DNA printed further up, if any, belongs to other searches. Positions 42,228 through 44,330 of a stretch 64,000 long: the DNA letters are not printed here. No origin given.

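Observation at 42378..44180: MamN-like permease carries an N-terminal TM + PDZ domain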

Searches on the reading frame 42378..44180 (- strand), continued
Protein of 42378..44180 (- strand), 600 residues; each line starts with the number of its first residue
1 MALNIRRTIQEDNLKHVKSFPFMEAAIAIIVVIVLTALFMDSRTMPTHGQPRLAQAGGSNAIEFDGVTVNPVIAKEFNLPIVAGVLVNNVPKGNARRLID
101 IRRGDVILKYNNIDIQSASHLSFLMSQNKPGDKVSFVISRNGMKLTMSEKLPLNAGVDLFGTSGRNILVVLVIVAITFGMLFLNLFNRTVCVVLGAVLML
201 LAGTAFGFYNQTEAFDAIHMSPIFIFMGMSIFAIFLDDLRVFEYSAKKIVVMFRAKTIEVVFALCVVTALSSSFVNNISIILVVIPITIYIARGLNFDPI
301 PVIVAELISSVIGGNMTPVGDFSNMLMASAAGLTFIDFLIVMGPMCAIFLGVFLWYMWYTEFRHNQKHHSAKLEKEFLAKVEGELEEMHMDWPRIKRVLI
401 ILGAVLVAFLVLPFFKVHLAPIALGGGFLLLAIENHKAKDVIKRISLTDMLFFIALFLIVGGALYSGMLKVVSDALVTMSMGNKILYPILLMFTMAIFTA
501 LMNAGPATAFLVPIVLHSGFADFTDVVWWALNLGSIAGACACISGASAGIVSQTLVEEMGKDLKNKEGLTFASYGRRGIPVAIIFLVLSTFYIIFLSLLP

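Call 31: search_protein_representatives(alignment_id=A1)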
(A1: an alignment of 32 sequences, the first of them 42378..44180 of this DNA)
Query: 32 sequences, 603 profile positions. Proteins with E-value up to 0.001 (for the whole library): 17044; up to 1e-10: 3368; up to 1e-30: 465. The best 150 are listed.
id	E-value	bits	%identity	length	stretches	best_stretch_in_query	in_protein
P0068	1.4e-216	736.7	-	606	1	1-602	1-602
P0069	6.0e-174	596.0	-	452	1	162-599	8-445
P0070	7.0e-169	579.2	-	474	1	18-482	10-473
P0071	5.0e-145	500.4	-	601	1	13-601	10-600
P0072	7.7e-137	473.4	-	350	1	258-603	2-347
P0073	4.8e-125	434.4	-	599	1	82-600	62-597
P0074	1.5e-119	416.3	-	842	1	58-600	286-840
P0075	1.4e-116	406.5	-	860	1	61-600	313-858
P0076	1.3e-115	403.3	-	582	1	100-601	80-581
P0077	2.1e-115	402.6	-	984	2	60-601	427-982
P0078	6.2e-115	401.1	-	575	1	83-600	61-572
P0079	2.7e-111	389.0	-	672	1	62-601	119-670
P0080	2.9e-108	379.0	-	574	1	27-601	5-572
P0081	6.2e-108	377.9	-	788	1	82-599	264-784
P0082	5.5e-107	374.8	-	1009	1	61-600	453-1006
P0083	1.7e-105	369.9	-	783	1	85-599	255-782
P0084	2.4e-105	369.4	-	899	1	47-601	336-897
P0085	2.8e-105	369.2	-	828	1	97-599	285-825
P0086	3.4e-99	349.1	-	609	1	123-601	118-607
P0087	8.9e-99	347.7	-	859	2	63-360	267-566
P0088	4.7e-98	345.3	-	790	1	100-599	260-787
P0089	1.7e-93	330.3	-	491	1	170-599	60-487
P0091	7.1e-91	321.6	-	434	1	161-599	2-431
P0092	1.0e-87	311.2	-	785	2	370-601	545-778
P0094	2.1e-86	306.9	-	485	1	158-601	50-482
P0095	1.1e-85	304.5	-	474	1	155-600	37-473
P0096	2.0e-85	303.6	-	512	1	180-599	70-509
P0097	3.0e-85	303.0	-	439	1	166-600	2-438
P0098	2.5e-83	296.7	-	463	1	167-599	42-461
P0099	1.1e-82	294.6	-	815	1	168-599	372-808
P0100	2.1e-82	293.6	-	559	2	393-599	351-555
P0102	1.4e-79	284.3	-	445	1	168-599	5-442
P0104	3.5e-79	283.0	-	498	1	169-597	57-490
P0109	6.6e-76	272.2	-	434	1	173-598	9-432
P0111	4.9e-73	262.7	-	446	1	169-598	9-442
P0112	3.0e-70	253.5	-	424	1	167-600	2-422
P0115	2.1e-68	247.4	-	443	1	167-599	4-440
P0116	7.9e-68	245.5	-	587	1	163-601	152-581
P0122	5.6e-63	229.5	-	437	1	168-600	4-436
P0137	1.2e-58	215.1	-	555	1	162-598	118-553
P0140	2.3e-58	214.2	-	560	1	168-599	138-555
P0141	4.1e-58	213.4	-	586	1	168-599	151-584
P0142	5.0e-58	213.1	-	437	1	167-598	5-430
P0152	1.6e-56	208.2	-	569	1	162-599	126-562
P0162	2.5e-55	204.2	-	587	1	167-600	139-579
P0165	8.8e-55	202.4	-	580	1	164-599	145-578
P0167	1.2e-54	201.9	-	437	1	166-598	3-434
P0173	2.3e-53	197.7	-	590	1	163-598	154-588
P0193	2.0e-50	188.0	-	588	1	167-598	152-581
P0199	5.7e-50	186.5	-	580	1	169-599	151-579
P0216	4.8e-48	180.2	-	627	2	218-601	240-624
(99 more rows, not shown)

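Call 32: search_protein_families(library=pfam, proteins=[P0071, P0073, P0074, P0075, P0076, P0077, P0078, P0079, P0080, P0081], max_evalue=0.001)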
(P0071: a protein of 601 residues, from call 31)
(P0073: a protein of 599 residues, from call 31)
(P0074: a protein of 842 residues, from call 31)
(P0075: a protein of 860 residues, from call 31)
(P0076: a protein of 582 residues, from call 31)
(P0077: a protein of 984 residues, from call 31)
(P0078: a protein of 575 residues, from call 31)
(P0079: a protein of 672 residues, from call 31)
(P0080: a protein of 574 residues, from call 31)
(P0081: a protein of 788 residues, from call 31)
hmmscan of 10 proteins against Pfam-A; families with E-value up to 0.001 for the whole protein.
P0071 (601 aa): 1 family
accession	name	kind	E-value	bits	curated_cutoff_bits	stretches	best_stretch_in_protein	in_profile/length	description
PF03600.22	CitMHS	-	4.1e-56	190.9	31.9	1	174-532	1-336/336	Citrate transporter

P0073 (599 aa): 6 families
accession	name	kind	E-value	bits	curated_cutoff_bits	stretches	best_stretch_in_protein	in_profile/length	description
PF03600.22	CitMHS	-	2.2e-60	205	31.9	1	170-528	2-336/336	Citrate transporter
PF13180.12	PDZ_2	-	1.3e-13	51.4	27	1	58-129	7-78/80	PDZ domain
PF02040.21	ArsB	-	9.7e-13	48.7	22.2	1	181-521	24-361/423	Arsenical pump membrane protein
PF00595.29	PDZ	-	7.5e-08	33.1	23.2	1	60-117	23-77/81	PDZ domain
PF17820.7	PDZ_6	-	6.9e-06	26.2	27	1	67-103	2-35/54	PDZ domain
PF07158.17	MatC_N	-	1.1e-05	26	23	0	163-290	5-134/149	Dicarboxylate carrier protein MatC N-terminus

P0074 (842 aa): 7 families
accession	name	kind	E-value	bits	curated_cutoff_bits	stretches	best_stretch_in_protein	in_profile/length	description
PF03600.22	CitMHS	-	8.4e-56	189.9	31.9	1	410-766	2-336/336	Citrate transporter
PF13180.12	PDZ_2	-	7.5e-18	65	27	2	290-376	3-77/80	PDZ domain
PF18509.6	MCR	-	1.7e-11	43.9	30.4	1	204-229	1-29/30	Magnetochrome domain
PF02040.21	ArsB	-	1.5e-10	41.5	22.2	1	425-742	28-341/423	Arsenical pump membrane protein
PF17820.7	PDZ_6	-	8.4e-10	38.7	27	1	315-360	2-46/54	PDZ domain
PF06808.19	DctM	-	4.6e-08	32.8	23.8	1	347-589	215-409/413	Tripartite ATP-independent periplasmic transporter, DctM component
PF00595.29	PDZ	-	2.4e-05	25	23.2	1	289-351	11-65/81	PDZ domain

P0075 (860 aa): 7 families
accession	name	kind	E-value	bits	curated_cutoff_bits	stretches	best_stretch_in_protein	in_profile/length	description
PF03600.22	CitMHS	-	5.1e-55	187.3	31.9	1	430-781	4-333/336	Citrate transporter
PF13180.12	PDZ_2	-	7.3e-21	74.7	27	2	323-401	12-78/80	PDZ domain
PF17820.7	PDZ_6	-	6.7e-08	32.6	27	1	339-392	2-54/54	PDZ domain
PF06808.19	DctM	-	1.4e-06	27.9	23.8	1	468-565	271-367/413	Tripartite ATP-independent periplasmic transporter, DctM component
PF02040.21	ArsB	-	6.1e-06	26.3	22.2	1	457-759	40-340/423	Arsenical pump membrane protein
PF00595.29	PDZ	-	6.3e-06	26.9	23.2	1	312-373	10-63/81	PDZ domain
PF12812.13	PDZ_1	-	1.9e-05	25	28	0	61-127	10-75/78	PDZ-like domain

P0076 (582 aa): 5 families
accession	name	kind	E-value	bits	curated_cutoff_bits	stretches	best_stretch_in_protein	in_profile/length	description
PF03600.22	CitMHS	-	1.7e-58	198.7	31.9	1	152-511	3-336/336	Citrate transporter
PF13180.12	PDZ_2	-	5.1e-11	43.1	27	1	50-129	3-78/80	PDZ domain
PF17820.7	PDZ_6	-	1.6e-06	28.2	27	1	69-120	4-54/54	PDZ domain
PF02040.21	ArsB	-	0.00033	20.6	22.2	1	149-488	9-342/423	Arsenical pump membrane protein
PF06450.18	NhaB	-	0.00062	19.2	27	1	282-329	211-258/515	Bacterial Na+/H+ antiporter B (NhaB)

P0077 (984 aa): 7 families
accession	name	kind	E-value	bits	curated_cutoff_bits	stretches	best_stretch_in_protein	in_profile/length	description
PF03600.22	CitMHS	-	7.7e-57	193.3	31.9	1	550-906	1-336/336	Citrate transporter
PF13180.12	PDZ_2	-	4.3e-16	59.4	27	1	448-512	10-74/80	PDZ domain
PF18509.6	MCR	-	7.5e-15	54.6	30.4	3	301-325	1-28/30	Magnetochrome domain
PF17820.7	PDZ_6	-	1.1e-12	47.9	27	1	454-507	2-54/54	PDZ domain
PF02040.21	ArsB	-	3.4e-08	33.7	22.2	1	546-887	6-346/423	Arsenical pump membrane protein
PF00595.29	PDZ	-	5e-08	33.6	23.2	1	440-505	23-80/81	PDZ domain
PF12812.13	PDZ_1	-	0.00044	20.7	28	0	128-189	15-75/78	PDZ-like domain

P0078 (575 aa): 6 families
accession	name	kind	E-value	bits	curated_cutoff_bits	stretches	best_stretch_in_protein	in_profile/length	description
PF03600.22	CitMHS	-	7.5e-50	170.4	31.9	1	151-503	2-336/336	Citrate transporter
PF02040.21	ArsB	-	7.7e-09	35.8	22.2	1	141-569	3-422/423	Arsenical pump membrane protein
PF13180.12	PDZ_2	-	7.8e-08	32.9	27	1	53-124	4-75/80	PDZ domain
PF17820.7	PDZ_6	-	1e-06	28.8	27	1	65-99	2-36/54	PDZ domain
PF00595.29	PDZ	-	1.8e-06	28.7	23.2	1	41-98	8-62/81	PDZ domain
PF07158.17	MatC_N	-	0.00022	21.7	23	1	364-489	1-128/149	Dicarboxylate carrier protein MatC N-terminus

P0079 (672 aa): 9 families
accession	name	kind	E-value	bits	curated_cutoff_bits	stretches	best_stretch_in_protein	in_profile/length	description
PF03600.22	CitMHS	-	2e-49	169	31.9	1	238-595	1-336/336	Citrate transporter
PF13180.12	PDZ_2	-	2.8e-12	47.2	27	1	119-205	3-77/80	PDZ domain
PF00939.25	Na_sulph_symp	-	1.6e-10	41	27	2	408-605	225-422/472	Sodium:sulfate symporter transmembrane region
PF02040.21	ArsB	-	7.9e-09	35.8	22.2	1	230-572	2-342/423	Arsenical pump membrane protein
PF17820.7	PDZ_6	-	3.5e-08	33.5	27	1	144-197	2-54/54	PDZ domain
PF00595.29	PDZ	-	3.9e-07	30.8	23.2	1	117-195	10-80/81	PDZ domain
PF18509.6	MCR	-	5.4e-07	29.5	30.4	1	19-42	1-27/30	Magnetochrome domain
PF06808.19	DctM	-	0.00012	21.5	23.8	0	406-586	175-354/413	Tripartite ATP-independent periplasmic transporter, DctM component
PF06450.18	NhaB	-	0.00012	21.5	27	1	363-494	206-335/515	Bacterial Na+/H+ antiporter B (NhaB)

P0080 (574 aa): 6 families
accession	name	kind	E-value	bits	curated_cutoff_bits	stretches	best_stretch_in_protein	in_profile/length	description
PF03600.22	CitMHS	-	1.6e-51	175.8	31.9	1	155-506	2-336/336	Citrate transporter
PF13180.12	PDZ_2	-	2.7e-09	37.6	27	1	46-123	12-78/80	PDZ domain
PF17820.7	PDZ_6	-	2.3e-08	34.1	27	1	60-98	1-39/54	PDZ domain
PF06450.18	NhaB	-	4.1e-05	23.1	27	0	285-330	212-257/515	Bacterial Na+/H+ antiporter B (NhaB)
PF02040.21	ArsB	-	0.00014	21.8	22.2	1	146-489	2-349/423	Arsenical pump membrane protein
PF00595.29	PDZ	-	0.0002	22.1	23.2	1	56-112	24-80/81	PDZ domain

P0081 (788 aa): 7 families
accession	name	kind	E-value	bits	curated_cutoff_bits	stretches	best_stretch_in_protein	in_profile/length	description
PF03600.22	CitMHS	-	9.7e-42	143.7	31.9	1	366-717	9-336/336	Citrate transporter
PF13180.12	PDZ_2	-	2.1e-09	37.9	27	1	266-330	13-77/80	PDZ domain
PF17820.7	PDZ_6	-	5e-06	26.6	27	1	275-308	8-41/54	PDZ domain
PF02040.21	ArsB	-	1.2e-05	25.3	22.2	1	375-692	29-340/423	Arsenical pump membrane protein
PF14685.13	PDZ_Tricorn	-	0.0002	21.7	25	1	275-325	30-81/88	Tricorn protease PDZ domain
PF13365.12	Trypsin_2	-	0.00022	22.4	27.6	1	68-200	3-144/144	Trypsin-like peptidase domain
PF00595.29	PDZ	-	0.00061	20.6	23.2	0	265-304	25-64/81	PDZ domain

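Call 33: search_protein_families(library=pfam, proteins=[P0082, P0083, P0084, P0085, P0086, P0087, P0088, P0092, P0099, P0216], max_evalue=0.001)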
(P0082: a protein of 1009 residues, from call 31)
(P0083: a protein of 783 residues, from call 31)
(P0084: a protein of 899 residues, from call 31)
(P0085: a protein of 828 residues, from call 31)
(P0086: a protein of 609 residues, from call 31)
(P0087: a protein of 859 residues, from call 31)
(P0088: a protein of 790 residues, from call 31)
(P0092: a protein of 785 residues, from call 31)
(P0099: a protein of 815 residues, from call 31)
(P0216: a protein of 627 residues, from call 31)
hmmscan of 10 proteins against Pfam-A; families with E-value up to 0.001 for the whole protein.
P0082 (1009 aa): 7 families
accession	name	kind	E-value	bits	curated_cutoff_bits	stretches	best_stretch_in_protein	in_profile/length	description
PF03600.22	CitMHS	-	1.1e-53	183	31.9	1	573-930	2-335/336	Citrate transporter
PF13180.12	PDZ_2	-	7.2e-17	61.9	27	2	454-540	3-77/80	PDZ domain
PF18509.6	MCR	-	4e-13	49.1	30.4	2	248-272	2-29/30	Magnetochrome domain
PF17820.7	PDZ_6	-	1.6e-12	47.4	27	2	479-532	2-54/54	PDZ domain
PF02040.21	ArsB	-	1e-08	35.4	22.2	1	566-937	4-368/423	Arsenical pump membrane protein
PF00595.29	PDZ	-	2.3e-06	28.3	23.2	0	453-530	11-80/81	PDZ domain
PF06808.19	DctM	-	2.9e-05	23.5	23.8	1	611-710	270-368/413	Tripartite ATP-independent periplasmic transporter, DctM component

P0083 (783 aa): 2 families
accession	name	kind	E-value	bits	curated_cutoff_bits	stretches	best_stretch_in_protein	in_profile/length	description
PF03600.22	CitMHS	-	3.2e-58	197.9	31.9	2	347-718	2-336/336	Citrate transporter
PF13180.12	PDZ_2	-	2.2e-07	31.5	27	1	240-318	4-77/80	PDZ domain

P0084 (899 aa): 6 families
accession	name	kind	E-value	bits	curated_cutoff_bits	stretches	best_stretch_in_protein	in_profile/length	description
PF03600.22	CitMHS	-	7.8e-51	173.6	31.9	1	471-822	3-336/336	Citrate transporter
PF13180.12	PDZ_2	-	1.7e-15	57.5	27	2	368-438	12-78/80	PDZ domain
PF18509.6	MCR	-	2.2e-12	46.7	30.4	2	243-268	1-29/30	Magnetochrome domain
PF17820.7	PDZ_6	-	6.9e-08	32.6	27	1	376-429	2-54/54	PDZ domain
PF02040.21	ArsB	-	9.4e-08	32.3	22.2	1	475-797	17-340/423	Arsenical pump membrane protein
PF00595.29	PDZ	-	7.6e-05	23.4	23.2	1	371-421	24-74/81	PDZ domain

P0085 (828 aa): 3 families
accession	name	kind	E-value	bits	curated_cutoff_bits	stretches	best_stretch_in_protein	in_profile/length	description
PF03600.22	CitMHS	-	2e-60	205.1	31.9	1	366-741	3-336/336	Citrate transporter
PF13180.12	PDZ_2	-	2.6e-08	34.5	27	1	287-336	28-77/80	PDZ domain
PF13365.12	Trypsin_2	-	0.00022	22.4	27.6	1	64-204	3-144/144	Trypsin-like peptidase domain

P0086 (609 aa): 6 families
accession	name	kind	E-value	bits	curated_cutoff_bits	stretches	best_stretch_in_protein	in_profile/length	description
PF03600.22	CitMHS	-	1.5e-61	208.8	31.9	1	192-538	8-336/336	Citrate transporter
PF13180.12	PDZ_2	-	2.6e-08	34.5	27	1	79-146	13-80/80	PDZ domain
PF00595.29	PDZ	-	1.7e-07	31.9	23.2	1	60-112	8-59/81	PDZ domain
PF02040.21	ArsB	-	2.3e-07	31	22.2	1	207-524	29-351/423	Arsenical pump membrane protein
PF04495.20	GRASP55_65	-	2.7e-05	25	27.7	1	36-115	1-81/138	GRASP55/65 PDZ-like domain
PF17820.7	PDZ_6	-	0.00027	21.1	27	1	82-108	2-28/54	PDZ domain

P0087 (859 aa): 5 families
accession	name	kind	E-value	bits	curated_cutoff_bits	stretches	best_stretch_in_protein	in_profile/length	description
PF03600.22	CitMHS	-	2.4e-53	181.9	31.9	1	396-768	11-336/336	Citrate transporter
PF13365.12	Trypsin_2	-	8.2e-15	56.2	27.6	1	76-218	2-143/144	Trypsin-like peptidase domain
PF13180.12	PDZ_2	-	2.3e-10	41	27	1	288-353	13-78/80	PDZ domain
PF17820.7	PDZ_6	-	6.2e-07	29.5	27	1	291-326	2-34/54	PDZ domain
PF00595.29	PDZ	-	1.1e-05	26.2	23.2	1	287-336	25-73/81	PDZ domain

P0088 (790 aa): 5 families
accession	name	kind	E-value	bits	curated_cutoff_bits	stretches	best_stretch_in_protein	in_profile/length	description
PF03600.22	CitMHS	-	2.4e-49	168.7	31.9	1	347-716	12-336/336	Citrate transporter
PF13365.12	Trypsin_2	-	1e-08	36.4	27.6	1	64-185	3-144/144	Trypsin-like peptidase domain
PF13180.12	PDZ_2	-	4.2e-08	33.8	27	1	238-308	12-77/80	PDZ domain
PF17820.7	PDZ_6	-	7.6e-07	29.2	27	1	249-285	4-40/54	PDZ domain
PF02040.21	ArsB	-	2e-05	24.6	22.2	1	331-519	3-194/423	Arsenical pump membrane protein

P0092 (785 aa): 3 families
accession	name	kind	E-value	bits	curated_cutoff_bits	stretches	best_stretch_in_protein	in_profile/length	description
PF03600.22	CitMHS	-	4.4e-49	167.8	31.9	1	321-709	1-336/336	Citrate transporter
PF13365.12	Trypsin_2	-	7.3e-11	43.4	27.6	1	100-243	2-143/144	Trypsin-like peptidase domain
PF02040.21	ArsB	-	0.0008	19.3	22.2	1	330-506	19-198/423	Arsenical pump membrane protein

P0099 (815 aa): 4 families
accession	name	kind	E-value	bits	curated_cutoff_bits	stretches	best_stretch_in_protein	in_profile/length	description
PF03600.22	CitMHS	-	9.6e-54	183.2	31.9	1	388-736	8-336/336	Citrate transporter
PF18509.6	MCR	-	2.1e-10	40.4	30.4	2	194-219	1-28/30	Magnetochrome domain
PF02040.21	ArsB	-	1.3e-08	35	22.2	1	392-711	22-340/423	Arsenical pump membrane protein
PF06808.19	DctM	-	8.8e-06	25.2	23.8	1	312-518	162-366/413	Tripartite ATP-independent periplasmic transporter, DctM component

P0216 (627 aa): 4 families
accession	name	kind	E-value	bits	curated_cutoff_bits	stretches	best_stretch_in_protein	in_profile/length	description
PF03600.22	CitMHS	-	2.5e-87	293.5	31.9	1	236-566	33-336/336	Citrate transporter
PF02040.21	ArsB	-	6.6e-17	62.4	22.2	1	226-621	36-421/423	Arsenical pump membrane protein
PF00939.25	Na_sulph_symp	-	1.3e-12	47.9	27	2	240-385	320-465/472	Sodium:sulfate symporter transmembrane region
PF03605.20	DcuA_DcuB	-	0.00029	20.3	27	1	238-398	40-194/368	Anaerobic c4-dicarboxylate membrane transporter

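Call 35: list_cluster_members(proteins=[P0073, P0074, P0077, P0079, P0081, P0085, P0087, P0092, P0099, P0076])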
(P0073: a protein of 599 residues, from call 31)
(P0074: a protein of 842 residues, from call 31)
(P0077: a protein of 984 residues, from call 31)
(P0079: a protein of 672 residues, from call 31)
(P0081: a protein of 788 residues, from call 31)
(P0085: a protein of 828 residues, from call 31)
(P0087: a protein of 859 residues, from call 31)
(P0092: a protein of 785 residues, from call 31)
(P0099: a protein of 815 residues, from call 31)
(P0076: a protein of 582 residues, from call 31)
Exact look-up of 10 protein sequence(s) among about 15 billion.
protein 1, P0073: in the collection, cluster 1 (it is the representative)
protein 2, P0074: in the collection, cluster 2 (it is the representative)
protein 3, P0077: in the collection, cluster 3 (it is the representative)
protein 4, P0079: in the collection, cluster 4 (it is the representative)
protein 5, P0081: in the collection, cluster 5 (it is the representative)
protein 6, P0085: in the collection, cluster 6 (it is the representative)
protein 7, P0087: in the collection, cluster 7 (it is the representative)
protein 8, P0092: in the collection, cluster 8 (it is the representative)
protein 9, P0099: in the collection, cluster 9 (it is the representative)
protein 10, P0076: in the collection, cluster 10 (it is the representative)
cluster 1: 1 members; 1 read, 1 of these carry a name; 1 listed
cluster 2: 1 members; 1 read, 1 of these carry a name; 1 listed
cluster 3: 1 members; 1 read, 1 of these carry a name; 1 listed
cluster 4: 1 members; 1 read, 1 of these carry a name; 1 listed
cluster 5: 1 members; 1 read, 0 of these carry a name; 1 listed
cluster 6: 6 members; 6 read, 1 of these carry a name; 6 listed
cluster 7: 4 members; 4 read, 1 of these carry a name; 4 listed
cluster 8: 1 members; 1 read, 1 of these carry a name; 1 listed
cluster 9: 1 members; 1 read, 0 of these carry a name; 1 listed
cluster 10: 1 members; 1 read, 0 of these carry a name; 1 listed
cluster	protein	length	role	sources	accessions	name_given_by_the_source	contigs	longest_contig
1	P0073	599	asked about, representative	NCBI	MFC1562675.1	SLC13 family permease [candidate division KSB1 bacterium]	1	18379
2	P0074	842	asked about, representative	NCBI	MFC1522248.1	SLC13 family permease [Elusimicrobiota bacterium]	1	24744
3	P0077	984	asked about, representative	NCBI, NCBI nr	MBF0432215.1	MAG: PDZ domain-containing protein [Fibrobacteria bacterium] | PDZ domain-containing protein [Fibrobacteria bacterium]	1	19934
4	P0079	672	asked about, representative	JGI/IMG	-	Na+/H+ antiporter NhaD/arsenite permease-like protein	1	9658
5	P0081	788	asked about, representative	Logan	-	-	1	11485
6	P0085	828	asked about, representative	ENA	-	-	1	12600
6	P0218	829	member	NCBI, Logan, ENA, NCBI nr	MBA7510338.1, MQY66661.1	hypothetical protein ES705_02321 [subsurface metagenome] | PDZ domain-containing protein [Clostridia bacterium]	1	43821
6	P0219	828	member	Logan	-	-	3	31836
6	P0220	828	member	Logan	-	-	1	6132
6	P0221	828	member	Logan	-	-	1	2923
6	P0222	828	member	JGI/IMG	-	-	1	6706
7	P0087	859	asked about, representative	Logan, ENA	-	-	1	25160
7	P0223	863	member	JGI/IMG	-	Na+/H+ antiporter NhaD/arsenite permease-like protein/S1-C subfamily serine protease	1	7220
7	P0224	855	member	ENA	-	-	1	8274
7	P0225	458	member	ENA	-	-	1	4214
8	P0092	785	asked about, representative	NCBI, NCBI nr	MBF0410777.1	MAG: trypsin-like peptidase domain-containing protein [Candidatus Riflebacteria bacterium] | trypsin-like peptidase domain-containing protein [Candidatus Riflebacteria bacterium]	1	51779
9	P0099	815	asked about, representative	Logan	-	-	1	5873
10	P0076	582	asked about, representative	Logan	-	-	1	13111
